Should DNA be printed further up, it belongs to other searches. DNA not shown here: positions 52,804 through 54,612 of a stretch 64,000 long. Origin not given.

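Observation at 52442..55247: ApbE-NusG_II fusion, Gx transporter and a Cys-rich polytopic protein co-transcribed with lipid enzymes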

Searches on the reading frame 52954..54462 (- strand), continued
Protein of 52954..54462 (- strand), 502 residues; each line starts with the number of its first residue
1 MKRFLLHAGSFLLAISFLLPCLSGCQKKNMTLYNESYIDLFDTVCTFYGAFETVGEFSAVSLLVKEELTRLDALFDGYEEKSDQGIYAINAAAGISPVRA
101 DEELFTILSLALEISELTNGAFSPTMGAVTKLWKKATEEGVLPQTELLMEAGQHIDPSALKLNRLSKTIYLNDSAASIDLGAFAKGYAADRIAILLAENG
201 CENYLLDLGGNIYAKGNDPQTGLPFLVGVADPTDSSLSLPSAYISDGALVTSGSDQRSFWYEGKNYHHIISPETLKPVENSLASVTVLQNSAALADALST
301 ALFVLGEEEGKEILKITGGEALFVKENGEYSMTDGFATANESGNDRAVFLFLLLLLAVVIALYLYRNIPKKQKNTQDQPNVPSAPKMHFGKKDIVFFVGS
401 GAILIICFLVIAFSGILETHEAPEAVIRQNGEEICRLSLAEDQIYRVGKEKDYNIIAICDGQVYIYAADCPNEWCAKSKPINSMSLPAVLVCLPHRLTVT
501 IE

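Call 85: predict_structure(alignment_id=A4)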
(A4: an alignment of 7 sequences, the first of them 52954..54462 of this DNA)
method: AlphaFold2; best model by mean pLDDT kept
length: 502 residues; sequences in the alignment: 7
mean_pLDDT: 77.5   pTM: 0.71
mean pLDDT of the five models: 77.5, 72.5, 71.4, 58.9, 44.8
residues with pLDDT >= 90: 145; 70-90: 210; 50-70: 101; < 50: 46
segments of 3 or more residues with pLDDT < 50: 1-3, 20-26, 340-344, 369-389, 414-419, 471-474
pLDDT, mean of each block of 10 residues (from residue 1): 54 59 52 83 85 87 93 81 81 92 90 92 91 84 89 93 93 93 89 92 86 85 77 69 85 74 77 84 90 92 91 91 88 70 52 69 61 39 44 62 66 47 81 87 81 79 73 56 70 73 81
secondary structure, 60 per line:
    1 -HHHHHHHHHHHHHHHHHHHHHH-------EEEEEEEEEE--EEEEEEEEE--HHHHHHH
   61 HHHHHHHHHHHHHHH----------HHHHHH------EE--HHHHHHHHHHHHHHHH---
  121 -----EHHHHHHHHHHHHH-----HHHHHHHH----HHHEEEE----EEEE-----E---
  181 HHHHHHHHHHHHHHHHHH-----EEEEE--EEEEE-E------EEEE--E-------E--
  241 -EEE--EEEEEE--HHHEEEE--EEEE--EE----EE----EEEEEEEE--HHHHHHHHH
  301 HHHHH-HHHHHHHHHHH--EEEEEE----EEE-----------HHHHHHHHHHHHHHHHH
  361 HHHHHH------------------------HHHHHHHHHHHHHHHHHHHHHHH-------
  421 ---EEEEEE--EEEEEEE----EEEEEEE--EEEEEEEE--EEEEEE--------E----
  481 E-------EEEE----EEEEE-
elements in order: H2-23 E31-40 E43-51 H54-75 H86-91 H102-117 H127-139 H145-152 E160-163 E168-171 H181-198 E204-208 E211-215 E224-227 E242-244 E247-252 E258-261 E264-267 E282-289 H292-305 H307-317 E320-325 E330-332 H344-366 H391-413 E424-429 E432-438 E443-449 E452-459 E462-467 E489-492 E497-501
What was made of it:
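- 52954..54462 (-): ApbE::EetA (NusG_II) fusion lipoprotein, 502 aa. The AF2 model has pLDDT 77.5 (call 85).
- On EetA (NusG_II, PF07009): AF2 predicts helix 391-413 followed by beta strands (call 85).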

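Call 86: find_encoding_contigs(protein=P0012, flank=6000, max_places=1)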
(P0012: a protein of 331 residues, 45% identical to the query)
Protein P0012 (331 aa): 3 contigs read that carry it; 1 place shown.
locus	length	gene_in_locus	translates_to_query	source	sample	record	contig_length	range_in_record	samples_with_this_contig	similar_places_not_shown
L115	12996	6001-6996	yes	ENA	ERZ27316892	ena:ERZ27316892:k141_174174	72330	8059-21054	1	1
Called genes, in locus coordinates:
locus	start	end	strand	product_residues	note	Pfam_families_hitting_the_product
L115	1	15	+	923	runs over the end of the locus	PF03176:MMPL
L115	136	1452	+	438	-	PF13375:RnfC_N, PF01512:Complex1_51K, PF10531:SLBB, PF13534:Fer4_17 (faint), PF12797:Fer4_2 (faint)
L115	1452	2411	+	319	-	PF03116:NQR2_RnfD_RnfE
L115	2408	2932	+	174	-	PF04205:FMN_bind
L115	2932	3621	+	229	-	PF02508:Rnf-Nqr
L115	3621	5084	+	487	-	PF02508:Rnf-Nqr, PF04060:FeS, PF13187:Fer4_9 (weak), PF12838:Fer4_7, PF14697:Fer4_21, PF00037:Fer4 (weak), PF12838:Fer4_7, PF12838:Fer4_7, +9 more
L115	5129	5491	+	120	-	PF07009:NusG_II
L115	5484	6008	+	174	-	PF07456:Hpre_diP_synt_I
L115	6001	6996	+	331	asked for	PF02424:ApbE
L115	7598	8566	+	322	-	PF01261:AP_endonuc_2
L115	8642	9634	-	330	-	PF02811:PHP (weak)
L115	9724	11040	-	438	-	PF00999:Na_H_Exchanger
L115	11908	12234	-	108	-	-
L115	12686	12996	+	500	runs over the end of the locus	PF00478:IMPDH, PF00571:CBS (faint), PF01070:FMN_dh (weak)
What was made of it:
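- L115 has rnfC-D-G-E-A/B-eetA-eetB-apbE (call 86). Close unfused relatives attach the same module to rnf (call 86).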

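Call 87: find_encoding_contigs(protein=P0098, flank=6000, max_places=1)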
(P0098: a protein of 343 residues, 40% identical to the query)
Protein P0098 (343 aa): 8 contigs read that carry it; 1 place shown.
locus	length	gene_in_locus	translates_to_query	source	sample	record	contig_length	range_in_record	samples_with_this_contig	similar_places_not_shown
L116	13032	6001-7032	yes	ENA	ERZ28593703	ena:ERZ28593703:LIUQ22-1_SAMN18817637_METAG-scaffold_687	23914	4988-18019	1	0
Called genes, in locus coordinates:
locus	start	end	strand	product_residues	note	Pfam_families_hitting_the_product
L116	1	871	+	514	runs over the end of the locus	PF05362:Lon_C (weak), PF13541:ChlI, PF00493:MCM, PF00158:Sigma54_activat (faint), PF01078:Mg_chelatase, PF07728:AAA_5, PF13335:Mg_chelatase_C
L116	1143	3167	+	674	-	PF01136:Peptidase_U32, PF12392:DUF3656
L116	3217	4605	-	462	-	PF13365:Trypsin_2, PF00089:Trypsin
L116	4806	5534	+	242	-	PF01613:Flavin_Reduct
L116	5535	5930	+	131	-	-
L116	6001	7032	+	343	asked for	PF02424:ApbE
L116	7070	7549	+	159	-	PF01037:AsnC_trans_reg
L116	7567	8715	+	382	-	PF00155:Aminotran_1_2, PF01212:Beta_elim_lyase (weak), PF00266:Aminotran_5, PF01041:DegT_DnrJ_EryC1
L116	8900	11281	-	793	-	PF07228:SpoIIE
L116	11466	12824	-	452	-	PF05167:DUF711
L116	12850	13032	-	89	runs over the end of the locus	PF01842:ACT (faint), PF13740:ACT_6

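Call 88: find_encoding_contigs(protein=P0014, flank=6000, max_places=1)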
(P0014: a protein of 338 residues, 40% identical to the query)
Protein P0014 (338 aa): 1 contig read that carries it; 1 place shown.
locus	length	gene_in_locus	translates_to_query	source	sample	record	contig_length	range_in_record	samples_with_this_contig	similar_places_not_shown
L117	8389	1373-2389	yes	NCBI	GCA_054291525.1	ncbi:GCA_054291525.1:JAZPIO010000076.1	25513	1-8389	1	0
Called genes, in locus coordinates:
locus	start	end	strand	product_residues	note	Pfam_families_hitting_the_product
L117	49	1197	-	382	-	PF00465:Fe-ADH, PF13685:Fe-ADH_2, PF25137:ADH_Fe_C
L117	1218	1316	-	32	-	-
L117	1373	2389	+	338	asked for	PF02424:ApbE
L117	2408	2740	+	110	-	PF07009:NusG_II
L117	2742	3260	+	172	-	PF07456:Hpre_diP_synt_I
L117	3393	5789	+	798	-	PF01055:Glyco_hydro_31_2nd, PF21365:Glyco_hydro_31_3rd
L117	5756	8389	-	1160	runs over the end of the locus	PF18819:MuF_C, PF18798:LPD3, PF18760:ART-PolyVal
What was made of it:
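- Closest known: Standalone apbE-eetA-eetB triads. Same: Only an 18-bp gap separates apbE and eetA (call 88).
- Unfused relatives: L117 has apbE-eetA-eetB in the same order with an 18-bp gap (call 88).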
